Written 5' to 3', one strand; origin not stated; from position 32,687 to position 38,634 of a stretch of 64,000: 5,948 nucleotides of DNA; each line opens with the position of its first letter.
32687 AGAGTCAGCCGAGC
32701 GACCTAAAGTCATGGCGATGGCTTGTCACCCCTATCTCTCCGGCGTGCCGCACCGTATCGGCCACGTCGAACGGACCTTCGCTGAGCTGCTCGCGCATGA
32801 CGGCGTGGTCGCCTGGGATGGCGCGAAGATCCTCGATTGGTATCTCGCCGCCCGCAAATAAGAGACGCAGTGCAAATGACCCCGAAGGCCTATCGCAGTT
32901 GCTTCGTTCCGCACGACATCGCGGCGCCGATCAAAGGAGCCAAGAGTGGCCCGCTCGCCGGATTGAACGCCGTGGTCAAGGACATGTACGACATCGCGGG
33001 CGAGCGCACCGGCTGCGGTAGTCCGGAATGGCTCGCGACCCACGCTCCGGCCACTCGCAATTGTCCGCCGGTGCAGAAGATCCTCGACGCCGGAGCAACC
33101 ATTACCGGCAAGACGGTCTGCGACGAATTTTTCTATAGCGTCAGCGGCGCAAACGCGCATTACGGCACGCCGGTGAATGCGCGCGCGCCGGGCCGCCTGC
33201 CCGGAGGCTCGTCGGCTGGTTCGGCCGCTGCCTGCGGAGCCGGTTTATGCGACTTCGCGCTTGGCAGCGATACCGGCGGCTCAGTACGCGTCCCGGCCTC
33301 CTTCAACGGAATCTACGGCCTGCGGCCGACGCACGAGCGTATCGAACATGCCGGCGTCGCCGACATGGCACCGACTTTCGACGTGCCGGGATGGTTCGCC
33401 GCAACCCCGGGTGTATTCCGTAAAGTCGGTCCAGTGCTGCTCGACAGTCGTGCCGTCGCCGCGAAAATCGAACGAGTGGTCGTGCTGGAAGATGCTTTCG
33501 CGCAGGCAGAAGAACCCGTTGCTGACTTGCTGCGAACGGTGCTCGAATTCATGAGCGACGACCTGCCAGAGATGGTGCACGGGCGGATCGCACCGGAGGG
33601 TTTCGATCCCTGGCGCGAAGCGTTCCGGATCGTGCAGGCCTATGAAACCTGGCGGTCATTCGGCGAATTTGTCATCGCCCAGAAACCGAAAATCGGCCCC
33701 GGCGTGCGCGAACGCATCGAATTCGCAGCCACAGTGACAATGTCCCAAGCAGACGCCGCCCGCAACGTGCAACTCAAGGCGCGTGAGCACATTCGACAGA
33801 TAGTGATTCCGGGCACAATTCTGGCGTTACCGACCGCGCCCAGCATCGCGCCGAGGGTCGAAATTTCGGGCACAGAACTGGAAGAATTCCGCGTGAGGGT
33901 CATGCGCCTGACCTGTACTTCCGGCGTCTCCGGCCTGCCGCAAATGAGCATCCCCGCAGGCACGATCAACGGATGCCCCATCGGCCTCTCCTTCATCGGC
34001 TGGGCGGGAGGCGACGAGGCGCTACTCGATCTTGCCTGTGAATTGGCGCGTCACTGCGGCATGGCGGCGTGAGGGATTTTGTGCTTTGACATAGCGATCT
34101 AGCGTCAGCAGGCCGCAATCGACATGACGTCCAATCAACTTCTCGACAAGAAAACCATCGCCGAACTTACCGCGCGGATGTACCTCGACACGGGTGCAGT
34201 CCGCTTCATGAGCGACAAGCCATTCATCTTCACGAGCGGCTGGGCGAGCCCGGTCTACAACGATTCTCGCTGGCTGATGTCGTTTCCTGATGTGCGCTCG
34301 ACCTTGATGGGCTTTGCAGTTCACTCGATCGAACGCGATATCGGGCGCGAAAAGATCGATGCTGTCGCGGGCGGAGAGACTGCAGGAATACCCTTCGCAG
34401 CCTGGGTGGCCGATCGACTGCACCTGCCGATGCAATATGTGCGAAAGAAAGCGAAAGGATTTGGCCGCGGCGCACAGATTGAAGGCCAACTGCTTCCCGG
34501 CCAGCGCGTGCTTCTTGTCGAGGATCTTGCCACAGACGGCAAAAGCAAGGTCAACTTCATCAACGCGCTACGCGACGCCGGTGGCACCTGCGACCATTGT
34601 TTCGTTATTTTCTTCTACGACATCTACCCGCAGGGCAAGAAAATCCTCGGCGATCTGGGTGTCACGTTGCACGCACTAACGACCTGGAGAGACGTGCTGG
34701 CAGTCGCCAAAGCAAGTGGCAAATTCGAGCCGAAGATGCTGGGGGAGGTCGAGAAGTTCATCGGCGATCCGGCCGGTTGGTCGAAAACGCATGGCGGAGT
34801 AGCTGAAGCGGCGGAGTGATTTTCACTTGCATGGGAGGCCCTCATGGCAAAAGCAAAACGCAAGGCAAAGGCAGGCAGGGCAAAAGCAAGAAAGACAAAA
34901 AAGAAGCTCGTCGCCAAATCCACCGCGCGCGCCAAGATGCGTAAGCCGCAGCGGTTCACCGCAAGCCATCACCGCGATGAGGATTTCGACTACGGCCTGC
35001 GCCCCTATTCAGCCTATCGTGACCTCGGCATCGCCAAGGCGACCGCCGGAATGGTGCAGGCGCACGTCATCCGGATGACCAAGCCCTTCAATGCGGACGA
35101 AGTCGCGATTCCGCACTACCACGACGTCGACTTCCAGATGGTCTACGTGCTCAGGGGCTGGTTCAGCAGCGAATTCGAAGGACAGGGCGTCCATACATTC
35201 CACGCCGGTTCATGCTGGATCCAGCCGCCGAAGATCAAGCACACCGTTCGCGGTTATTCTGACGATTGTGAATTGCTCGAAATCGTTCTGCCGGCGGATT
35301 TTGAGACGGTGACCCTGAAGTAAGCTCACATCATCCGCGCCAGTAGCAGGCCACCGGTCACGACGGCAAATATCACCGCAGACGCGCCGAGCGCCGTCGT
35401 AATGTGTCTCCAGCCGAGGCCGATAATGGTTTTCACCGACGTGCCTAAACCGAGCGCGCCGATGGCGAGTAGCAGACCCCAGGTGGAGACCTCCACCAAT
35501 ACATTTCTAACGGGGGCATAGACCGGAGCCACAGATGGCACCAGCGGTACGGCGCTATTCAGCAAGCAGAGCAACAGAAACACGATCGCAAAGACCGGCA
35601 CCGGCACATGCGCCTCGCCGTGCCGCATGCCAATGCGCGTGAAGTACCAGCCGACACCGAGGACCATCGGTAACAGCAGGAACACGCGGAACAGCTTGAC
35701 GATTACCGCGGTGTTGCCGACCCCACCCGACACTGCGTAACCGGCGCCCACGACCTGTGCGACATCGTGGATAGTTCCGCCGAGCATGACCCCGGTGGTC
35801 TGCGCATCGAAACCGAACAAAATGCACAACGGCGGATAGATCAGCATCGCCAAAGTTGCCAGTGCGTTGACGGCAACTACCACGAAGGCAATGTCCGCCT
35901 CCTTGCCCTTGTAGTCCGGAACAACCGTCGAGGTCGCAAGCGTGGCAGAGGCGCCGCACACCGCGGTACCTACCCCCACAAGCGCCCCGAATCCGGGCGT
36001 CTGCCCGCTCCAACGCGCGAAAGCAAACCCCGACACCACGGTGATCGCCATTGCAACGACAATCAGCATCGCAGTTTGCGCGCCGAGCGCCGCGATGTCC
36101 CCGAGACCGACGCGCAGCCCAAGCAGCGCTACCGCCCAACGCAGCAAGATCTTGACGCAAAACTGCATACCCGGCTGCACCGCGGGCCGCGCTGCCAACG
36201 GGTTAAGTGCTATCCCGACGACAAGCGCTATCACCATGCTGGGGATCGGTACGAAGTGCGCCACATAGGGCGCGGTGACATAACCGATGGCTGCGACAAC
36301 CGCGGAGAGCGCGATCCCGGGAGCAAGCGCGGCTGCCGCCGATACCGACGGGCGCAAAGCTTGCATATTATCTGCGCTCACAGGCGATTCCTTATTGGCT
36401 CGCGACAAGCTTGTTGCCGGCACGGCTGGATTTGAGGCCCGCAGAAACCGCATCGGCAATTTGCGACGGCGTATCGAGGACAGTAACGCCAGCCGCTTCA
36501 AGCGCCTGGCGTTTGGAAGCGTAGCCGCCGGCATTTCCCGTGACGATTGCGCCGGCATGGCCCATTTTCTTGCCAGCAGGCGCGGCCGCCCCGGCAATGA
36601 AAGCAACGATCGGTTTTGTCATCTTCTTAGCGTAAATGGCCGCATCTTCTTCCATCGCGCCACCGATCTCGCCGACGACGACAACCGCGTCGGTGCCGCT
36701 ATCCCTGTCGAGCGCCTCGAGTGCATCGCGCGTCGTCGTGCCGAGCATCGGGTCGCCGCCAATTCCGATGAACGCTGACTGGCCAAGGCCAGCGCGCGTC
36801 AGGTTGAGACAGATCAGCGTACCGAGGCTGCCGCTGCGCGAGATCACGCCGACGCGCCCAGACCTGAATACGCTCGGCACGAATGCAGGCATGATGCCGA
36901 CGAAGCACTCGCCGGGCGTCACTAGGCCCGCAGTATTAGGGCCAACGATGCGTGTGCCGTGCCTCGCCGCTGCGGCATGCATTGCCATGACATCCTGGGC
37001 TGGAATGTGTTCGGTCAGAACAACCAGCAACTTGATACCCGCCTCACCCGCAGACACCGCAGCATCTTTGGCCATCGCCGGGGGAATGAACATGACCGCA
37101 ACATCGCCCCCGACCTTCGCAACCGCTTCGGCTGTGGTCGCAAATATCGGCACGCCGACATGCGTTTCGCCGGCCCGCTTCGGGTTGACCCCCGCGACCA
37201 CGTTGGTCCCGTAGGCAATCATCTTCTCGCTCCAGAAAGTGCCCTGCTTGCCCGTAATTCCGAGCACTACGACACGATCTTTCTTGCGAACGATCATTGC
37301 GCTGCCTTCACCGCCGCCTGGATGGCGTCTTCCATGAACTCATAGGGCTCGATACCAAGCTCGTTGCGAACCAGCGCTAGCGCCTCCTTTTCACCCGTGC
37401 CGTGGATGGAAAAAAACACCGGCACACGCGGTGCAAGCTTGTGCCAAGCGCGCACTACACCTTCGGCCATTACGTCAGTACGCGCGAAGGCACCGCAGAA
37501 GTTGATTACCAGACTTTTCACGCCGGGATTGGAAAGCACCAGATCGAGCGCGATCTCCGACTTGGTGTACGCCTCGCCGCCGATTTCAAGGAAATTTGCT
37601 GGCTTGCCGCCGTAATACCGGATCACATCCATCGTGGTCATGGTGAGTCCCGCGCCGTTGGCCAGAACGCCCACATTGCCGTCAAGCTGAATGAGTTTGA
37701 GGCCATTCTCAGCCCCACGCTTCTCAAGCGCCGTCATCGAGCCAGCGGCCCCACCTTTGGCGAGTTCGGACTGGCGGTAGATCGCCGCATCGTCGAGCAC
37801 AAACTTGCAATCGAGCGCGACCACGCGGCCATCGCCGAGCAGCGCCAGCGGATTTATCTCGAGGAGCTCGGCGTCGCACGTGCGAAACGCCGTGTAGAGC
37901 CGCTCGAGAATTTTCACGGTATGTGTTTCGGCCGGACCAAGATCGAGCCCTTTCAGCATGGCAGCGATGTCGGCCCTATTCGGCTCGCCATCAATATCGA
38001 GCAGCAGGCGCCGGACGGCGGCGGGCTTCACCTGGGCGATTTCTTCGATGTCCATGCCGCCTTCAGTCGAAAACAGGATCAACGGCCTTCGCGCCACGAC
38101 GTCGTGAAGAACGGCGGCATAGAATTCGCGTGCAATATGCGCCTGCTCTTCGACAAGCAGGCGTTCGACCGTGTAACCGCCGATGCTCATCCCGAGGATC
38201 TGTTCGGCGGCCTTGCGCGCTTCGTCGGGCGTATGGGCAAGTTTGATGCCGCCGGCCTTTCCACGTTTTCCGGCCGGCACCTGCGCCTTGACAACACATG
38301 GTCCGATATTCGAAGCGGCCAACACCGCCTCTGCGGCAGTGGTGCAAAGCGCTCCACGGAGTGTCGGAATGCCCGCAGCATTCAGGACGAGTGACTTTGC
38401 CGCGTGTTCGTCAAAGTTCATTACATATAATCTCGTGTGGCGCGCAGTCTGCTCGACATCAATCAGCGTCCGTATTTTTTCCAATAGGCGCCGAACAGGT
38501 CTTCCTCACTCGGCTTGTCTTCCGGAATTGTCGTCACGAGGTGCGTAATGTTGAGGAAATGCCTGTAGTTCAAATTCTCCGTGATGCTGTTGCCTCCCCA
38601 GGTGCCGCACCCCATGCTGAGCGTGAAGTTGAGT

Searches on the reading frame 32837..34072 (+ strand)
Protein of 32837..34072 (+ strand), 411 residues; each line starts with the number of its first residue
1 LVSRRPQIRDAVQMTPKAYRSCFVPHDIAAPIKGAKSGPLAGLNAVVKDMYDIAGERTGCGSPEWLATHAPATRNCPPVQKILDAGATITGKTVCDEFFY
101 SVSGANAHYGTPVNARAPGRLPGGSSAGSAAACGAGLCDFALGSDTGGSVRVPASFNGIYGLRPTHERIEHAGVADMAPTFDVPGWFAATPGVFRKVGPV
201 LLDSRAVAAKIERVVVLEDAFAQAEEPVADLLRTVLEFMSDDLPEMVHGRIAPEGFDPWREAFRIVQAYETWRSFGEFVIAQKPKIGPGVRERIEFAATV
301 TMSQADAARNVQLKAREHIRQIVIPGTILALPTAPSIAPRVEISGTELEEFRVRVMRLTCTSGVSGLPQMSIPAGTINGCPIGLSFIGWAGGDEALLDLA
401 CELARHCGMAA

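Call 8: search_protein_families(library=ncbifam, proteins=[window:32837-34072:+], max_evalue=1e-10)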
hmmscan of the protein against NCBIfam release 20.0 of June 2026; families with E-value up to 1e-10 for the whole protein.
window:32837-34072:+ (411 aa): 25 families
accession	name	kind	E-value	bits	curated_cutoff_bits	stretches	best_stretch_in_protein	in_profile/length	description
NF006169.0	PRK08310.1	equivalog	2.4e-134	448.6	391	1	29-406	15-393/395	amidase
NF006631.0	PRK09201.1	equivalog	1.3e-51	175.8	461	1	32-406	64-454/466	AtzE family amidohydrolase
TIGR02715.1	amido_AtzE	subfamily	7.2e-51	173.5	425.75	1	32-191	57-215/452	AtzE family amidohydrolase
NF005688.0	PRK07488.1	equivalog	4.4e-50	170.9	532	1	32-189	67-222/474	indoleacetamide hydrolase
NF005460.0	PRK07056.1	subfamily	4.2e-48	164.4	447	1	33-403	67-449/457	amidase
NF004766.0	PRK06102.1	equivalog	6.1e-47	160.7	559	1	33-401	65-445/455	amidase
NF005565.0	PRK07235.1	subfamily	3.1e-45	154.8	545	1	15-189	63-235/506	amidase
NF004622.0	PRK05962.1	equivalog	4.8e-45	154.2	463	1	34-403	47-424/431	amidase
TIGR00132.1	gatA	equivalog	8.1e-44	150.1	481.1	1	36-190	54-206/466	Asp-tRNA(Asn)/Glu-tRNA(Gln) amidotransferase subunit GatA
NF006043.0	PRK08186.1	subfamily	1.5e-43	149.1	487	1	35-191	64-217/600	allophanate hydrolase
TIGR02713.1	allophanate_hyd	equivalog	4.6e-41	141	511.05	1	35-190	27-179/563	allophanate hydrolase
NF004816.0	PRK06170.1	equivalog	6e-37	127.4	503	1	33-176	70-210/493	amidase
NF004815.0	PRK06169.1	equivalog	6.7e-33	113.9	506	1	33-176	68-210/471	amidase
NF005450.0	PRK07042.1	equivalog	9.8e-33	113.3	458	1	32-169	64-199/464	amidase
NF005686.0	PRK07486.1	subfamily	1e-31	110.2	465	1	31-176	71-214/486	amidase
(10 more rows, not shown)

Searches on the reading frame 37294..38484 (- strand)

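Call 8: search_protein_families(library=ncbifam, proteins=[window:37294-38484:-], max_evalue=1e-10)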
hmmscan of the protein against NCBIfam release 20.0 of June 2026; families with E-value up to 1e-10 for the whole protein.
window:37294-38484:- (396 aa): 3 families
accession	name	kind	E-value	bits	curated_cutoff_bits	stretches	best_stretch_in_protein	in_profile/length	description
NF001913.0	PRK00696.1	equivalog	4e-103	345.4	370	1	22-395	1-385/388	ADP-forming succinate--CoA ligase subunit beta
TIGR01016.1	sucCoAbeta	subfamily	3.8e-94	315.8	375.55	1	22-395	1-385/386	succinate-CoA ligase subunit beta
NF010647.0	PRK14046.1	equivalog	2.8e-78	263.7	604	1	22-395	1-385/392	malate--CoA ligase subunit beta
